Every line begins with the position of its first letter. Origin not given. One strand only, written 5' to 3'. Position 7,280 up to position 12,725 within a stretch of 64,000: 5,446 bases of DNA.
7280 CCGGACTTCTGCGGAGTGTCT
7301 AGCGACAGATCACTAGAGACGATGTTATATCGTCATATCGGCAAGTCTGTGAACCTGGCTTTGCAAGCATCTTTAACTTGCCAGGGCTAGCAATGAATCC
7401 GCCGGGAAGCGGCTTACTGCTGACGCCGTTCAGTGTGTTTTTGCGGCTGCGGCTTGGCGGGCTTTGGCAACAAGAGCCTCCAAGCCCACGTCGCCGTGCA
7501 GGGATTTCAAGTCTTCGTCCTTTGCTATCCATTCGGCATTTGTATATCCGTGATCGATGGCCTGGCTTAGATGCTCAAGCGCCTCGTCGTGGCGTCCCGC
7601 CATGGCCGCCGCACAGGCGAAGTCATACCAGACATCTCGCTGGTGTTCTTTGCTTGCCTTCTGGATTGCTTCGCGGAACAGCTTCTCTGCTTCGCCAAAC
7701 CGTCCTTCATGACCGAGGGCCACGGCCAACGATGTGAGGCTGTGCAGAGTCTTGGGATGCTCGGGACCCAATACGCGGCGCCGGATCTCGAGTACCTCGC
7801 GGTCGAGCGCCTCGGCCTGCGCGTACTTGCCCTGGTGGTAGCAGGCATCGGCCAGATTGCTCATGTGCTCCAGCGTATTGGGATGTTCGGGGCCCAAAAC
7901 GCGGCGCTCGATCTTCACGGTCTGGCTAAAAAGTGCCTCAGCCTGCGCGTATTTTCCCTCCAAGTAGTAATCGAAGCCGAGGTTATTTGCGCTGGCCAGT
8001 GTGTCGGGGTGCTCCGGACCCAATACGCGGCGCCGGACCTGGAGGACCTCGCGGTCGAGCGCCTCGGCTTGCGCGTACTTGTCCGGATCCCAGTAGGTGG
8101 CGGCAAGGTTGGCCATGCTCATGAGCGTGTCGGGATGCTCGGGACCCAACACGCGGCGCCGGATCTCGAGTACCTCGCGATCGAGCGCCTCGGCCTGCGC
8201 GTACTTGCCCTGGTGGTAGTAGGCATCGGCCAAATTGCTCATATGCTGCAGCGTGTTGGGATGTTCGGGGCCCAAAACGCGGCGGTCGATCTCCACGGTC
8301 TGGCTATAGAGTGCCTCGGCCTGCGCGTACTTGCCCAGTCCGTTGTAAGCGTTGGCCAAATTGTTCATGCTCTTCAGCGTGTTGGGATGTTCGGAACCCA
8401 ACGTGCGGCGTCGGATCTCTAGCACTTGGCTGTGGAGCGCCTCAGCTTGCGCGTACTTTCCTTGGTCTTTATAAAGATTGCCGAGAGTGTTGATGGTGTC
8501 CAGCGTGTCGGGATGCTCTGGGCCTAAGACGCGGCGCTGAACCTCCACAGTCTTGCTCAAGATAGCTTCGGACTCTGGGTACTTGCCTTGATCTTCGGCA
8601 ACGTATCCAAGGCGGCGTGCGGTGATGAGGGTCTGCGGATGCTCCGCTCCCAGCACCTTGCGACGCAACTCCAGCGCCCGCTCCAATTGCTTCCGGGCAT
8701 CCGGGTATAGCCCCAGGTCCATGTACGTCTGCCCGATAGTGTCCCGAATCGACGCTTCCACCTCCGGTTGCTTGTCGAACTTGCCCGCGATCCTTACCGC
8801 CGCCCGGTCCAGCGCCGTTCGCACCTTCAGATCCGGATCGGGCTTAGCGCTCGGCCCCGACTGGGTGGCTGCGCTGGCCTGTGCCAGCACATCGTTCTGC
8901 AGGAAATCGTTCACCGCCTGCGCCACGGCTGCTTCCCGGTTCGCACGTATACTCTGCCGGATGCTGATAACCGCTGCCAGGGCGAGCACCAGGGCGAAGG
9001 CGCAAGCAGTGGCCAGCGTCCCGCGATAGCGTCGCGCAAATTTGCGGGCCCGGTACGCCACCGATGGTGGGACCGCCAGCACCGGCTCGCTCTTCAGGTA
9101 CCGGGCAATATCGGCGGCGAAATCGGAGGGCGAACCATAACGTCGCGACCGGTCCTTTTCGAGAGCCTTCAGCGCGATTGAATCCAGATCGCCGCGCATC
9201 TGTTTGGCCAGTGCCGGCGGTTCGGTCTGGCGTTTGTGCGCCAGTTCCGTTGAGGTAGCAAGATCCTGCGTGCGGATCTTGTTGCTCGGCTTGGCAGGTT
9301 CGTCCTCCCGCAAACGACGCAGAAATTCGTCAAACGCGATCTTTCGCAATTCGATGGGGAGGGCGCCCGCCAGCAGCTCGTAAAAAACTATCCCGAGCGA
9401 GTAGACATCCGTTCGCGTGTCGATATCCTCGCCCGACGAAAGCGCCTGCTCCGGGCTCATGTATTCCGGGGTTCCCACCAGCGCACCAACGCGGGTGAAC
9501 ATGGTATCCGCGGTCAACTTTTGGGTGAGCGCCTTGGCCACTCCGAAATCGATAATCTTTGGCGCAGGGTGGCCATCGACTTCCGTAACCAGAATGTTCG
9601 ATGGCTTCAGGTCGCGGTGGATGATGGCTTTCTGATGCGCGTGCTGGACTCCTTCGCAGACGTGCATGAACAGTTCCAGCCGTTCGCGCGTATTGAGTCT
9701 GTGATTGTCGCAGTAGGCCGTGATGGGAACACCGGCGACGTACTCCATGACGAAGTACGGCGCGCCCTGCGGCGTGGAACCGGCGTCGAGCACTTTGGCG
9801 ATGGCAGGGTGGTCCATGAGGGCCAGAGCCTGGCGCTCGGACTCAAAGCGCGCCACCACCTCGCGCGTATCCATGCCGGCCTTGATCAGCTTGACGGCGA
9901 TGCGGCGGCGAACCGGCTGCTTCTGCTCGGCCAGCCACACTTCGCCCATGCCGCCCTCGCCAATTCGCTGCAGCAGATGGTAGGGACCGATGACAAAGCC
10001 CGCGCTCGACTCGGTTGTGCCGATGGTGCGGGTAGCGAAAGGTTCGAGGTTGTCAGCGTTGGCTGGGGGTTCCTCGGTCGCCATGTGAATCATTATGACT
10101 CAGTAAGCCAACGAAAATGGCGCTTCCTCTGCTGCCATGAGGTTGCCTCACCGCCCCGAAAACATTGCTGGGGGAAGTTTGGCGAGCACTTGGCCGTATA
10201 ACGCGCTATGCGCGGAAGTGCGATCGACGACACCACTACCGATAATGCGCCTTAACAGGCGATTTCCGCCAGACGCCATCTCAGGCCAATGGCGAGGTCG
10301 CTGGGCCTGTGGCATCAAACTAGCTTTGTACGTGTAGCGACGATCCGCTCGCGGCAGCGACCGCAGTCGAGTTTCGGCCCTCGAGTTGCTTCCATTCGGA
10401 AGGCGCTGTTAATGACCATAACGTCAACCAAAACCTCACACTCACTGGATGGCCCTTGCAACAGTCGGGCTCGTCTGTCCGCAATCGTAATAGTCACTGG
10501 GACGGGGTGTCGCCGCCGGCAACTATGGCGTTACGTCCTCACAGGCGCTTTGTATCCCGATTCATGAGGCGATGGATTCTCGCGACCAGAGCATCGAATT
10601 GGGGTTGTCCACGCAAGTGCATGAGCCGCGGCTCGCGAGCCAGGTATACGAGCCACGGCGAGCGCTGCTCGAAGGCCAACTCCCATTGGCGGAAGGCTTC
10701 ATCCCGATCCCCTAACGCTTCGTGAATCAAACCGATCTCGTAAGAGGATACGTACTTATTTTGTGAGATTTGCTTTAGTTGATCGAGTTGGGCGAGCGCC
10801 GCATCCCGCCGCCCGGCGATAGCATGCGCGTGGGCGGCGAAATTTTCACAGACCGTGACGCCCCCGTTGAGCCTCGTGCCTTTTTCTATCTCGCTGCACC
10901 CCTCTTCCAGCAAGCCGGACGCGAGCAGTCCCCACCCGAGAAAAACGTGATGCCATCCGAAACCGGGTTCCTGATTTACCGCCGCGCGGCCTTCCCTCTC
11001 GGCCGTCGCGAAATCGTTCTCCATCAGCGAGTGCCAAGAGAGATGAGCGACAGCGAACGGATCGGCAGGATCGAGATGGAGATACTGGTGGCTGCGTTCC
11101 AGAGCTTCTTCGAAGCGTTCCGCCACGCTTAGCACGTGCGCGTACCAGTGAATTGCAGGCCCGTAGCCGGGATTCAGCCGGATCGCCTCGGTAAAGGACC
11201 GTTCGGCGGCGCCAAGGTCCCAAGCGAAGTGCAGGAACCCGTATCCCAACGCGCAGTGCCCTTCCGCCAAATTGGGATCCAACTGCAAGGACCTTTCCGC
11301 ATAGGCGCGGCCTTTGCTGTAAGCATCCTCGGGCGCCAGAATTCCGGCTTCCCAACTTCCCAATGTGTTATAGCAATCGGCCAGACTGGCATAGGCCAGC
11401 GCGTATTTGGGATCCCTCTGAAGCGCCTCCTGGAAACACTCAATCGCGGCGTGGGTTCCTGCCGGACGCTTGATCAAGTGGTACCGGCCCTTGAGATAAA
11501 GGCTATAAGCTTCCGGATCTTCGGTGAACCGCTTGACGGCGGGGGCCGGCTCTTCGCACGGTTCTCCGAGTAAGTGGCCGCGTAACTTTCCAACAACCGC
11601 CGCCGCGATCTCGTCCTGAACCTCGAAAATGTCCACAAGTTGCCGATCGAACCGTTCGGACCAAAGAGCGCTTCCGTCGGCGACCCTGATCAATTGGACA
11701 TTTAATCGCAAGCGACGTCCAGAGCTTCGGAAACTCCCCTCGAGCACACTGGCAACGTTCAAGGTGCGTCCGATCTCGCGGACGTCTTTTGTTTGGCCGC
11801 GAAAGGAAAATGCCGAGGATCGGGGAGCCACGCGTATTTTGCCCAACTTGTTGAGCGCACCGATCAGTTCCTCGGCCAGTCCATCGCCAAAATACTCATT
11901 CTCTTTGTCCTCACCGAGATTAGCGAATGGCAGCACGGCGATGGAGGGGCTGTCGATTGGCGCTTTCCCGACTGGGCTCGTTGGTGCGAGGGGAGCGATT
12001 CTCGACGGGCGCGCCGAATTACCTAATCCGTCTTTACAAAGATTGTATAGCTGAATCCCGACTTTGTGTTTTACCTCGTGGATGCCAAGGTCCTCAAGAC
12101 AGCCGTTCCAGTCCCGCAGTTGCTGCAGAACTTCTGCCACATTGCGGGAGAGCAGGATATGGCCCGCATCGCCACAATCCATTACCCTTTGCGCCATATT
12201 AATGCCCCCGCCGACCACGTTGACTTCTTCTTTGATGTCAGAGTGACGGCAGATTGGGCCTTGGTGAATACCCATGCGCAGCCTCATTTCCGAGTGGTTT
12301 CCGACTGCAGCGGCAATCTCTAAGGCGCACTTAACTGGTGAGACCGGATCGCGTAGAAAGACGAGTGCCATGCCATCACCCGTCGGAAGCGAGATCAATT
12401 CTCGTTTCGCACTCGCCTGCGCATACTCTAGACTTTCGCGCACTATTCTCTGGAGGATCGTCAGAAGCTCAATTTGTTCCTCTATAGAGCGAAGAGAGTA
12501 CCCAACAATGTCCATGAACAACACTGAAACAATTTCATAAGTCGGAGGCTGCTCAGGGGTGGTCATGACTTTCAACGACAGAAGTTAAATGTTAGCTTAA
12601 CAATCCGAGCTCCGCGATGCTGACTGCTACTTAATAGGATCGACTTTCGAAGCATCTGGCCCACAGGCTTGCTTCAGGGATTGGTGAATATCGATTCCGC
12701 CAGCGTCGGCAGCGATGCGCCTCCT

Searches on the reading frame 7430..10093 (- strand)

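Call 44: search_protein_families(library=pfam, proteins=[window:7430-10093:-], max_evalue=0.0001)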
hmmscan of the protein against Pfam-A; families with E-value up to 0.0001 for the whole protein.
window:7430-10093:- (887 aa): 20 families
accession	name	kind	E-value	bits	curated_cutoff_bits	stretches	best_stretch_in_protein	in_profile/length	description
PF13424.12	TPR_12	-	4.3e-120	392.5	30.1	8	576-646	6-76/77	Tetratricopeptide repeat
PF13374.12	TPR_10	-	1.3e-110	359.1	27.5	8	614-655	1-42/42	Tetratricopeptide repeat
PF24885.1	TPR_NPHP3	-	1.5e-59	201.8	100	6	444-564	97-216/239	Nephrocystin-3 TPR domain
PF00069.31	Pkinase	-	4.1e-42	144.8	31.7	1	38-251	1-201/263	Protein kinase domain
PF00515.34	TPR_1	-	1.4e-30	104.2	27.8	0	576-604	4-32/34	Tetratricopeptide repeat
PF07714.23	PK_Tyr_Ser-Thr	-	4.8e-30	105.2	23.1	1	40-269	3-225/258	Protein tyrosine and serine/threonine kinase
PF07719.23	TPR_2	-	1.9e-27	93.5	27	0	452-477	6-31/34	Tetratricopeptide repeat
PF13432.12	TPR_16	-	3.1e-21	75.9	32.7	0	579-644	3-60/65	Tetratricopeptide repeat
PF13176.12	TPR_7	-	2.4e-20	71.2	27.9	0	619-651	3-35/36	Tetratricopeptide repeat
PF07721.20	TPR_4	-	1.5e-18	65.8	27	0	616-637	2-23/26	Tetratricopeptide repeat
PF14559.12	TPR_19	-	5.5e-18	65.5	25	0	543-604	3-56/68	Tetratricopeptide repeat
PF13181.12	TPR_8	-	3.9e-16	58.2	25.7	0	574-604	2-32/34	Tetratricopeptide repeat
PF17874.7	TPR_MalT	-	1.3e-12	48.1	45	1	703-845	44-187/336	MalT-like TPR region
PF13428.12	TPR_14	-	5.6e-11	42.4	23.5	0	451-476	5-30/44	Tetratricopeptide repeat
PF13431.12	TPR_17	-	4.9e-07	30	24.4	0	569-594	9-34/34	Tetratricopeptide repeat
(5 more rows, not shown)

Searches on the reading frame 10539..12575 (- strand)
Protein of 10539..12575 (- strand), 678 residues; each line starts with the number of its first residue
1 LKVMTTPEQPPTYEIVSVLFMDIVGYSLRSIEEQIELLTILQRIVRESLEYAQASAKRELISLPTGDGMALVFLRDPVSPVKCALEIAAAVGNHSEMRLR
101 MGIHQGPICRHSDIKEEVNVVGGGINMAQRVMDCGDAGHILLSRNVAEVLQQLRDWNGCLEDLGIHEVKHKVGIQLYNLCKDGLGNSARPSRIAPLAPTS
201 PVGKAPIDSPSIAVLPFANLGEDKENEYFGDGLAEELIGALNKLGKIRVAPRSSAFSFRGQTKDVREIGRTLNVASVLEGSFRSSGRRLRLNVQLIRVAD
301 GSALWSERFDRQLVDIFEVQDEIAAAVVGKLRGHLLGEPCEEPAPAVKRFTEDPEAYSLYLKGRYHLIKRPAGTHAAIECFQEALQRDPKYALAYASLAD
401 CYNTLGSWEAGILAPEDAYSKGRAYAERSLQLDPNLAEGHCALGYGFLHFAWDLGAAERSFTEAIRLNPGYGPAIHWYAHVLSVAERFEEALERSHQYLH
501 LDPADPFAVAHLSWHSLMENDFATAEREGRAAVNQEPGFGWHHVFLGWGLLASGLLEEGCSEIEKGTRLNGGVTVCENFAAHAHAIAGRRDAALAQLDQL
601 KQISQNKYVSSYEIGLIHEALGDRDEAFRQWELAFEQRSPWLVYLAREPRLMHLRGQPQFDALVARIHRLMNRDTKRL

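Call 9: search_protein_families(library=pfam, proteins=[window:10539-12575:-], max_evalue=0.01)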
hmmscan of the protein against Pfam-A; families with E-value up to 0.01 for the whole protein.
window:10539-12575:- (678 aa): 10 families
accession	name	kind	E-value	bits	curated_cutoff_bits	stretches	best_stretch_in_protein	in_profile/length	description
PF13431.12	TPR_17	-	4.6e-11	42.5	24.4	1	380-409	1-30/34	Tetratricopeptide repeat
PF14559.12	TPR_19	-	1.1e-10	42.1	25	2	453-506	6-59/68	Tetratricopeptide repeat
PF00211.25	Guanylate_cyc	-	5.5e-09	36.3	21.9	1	93-178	94-180/183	Adenylate and Guanylate cyclase catalytic domain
PF07719.23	TPR_2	-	2.6e-08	33.8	27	0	377-391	20-34/34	Tetratricopeptide repeat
PF00515.34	TPR_1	-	9.8e-08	31.9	27.8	0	376-391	19-34/34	Tetratricopeptide repeat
PF13414.12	TPR_11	-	3.4e-07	30.3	26.8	1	376-405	12-41/42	TPR repeat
PF13181.12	TPR_8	-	2.5e-05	24.5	25.7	0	375-391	18-34/34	Tetratricopeptide repeat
PF13428.12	TPR_14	-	3.2e-05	24.6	23.5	0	375-400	18-43/44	Tetratricopeptide repeat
PF17680.6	FlgO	-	0.00016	22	22.6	1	211-302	19-116/130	FlgO protein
PF13432.12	TPR_16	-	0.0033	18.3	32.7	1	375-419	14-57/65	Tetratricopeptide repeat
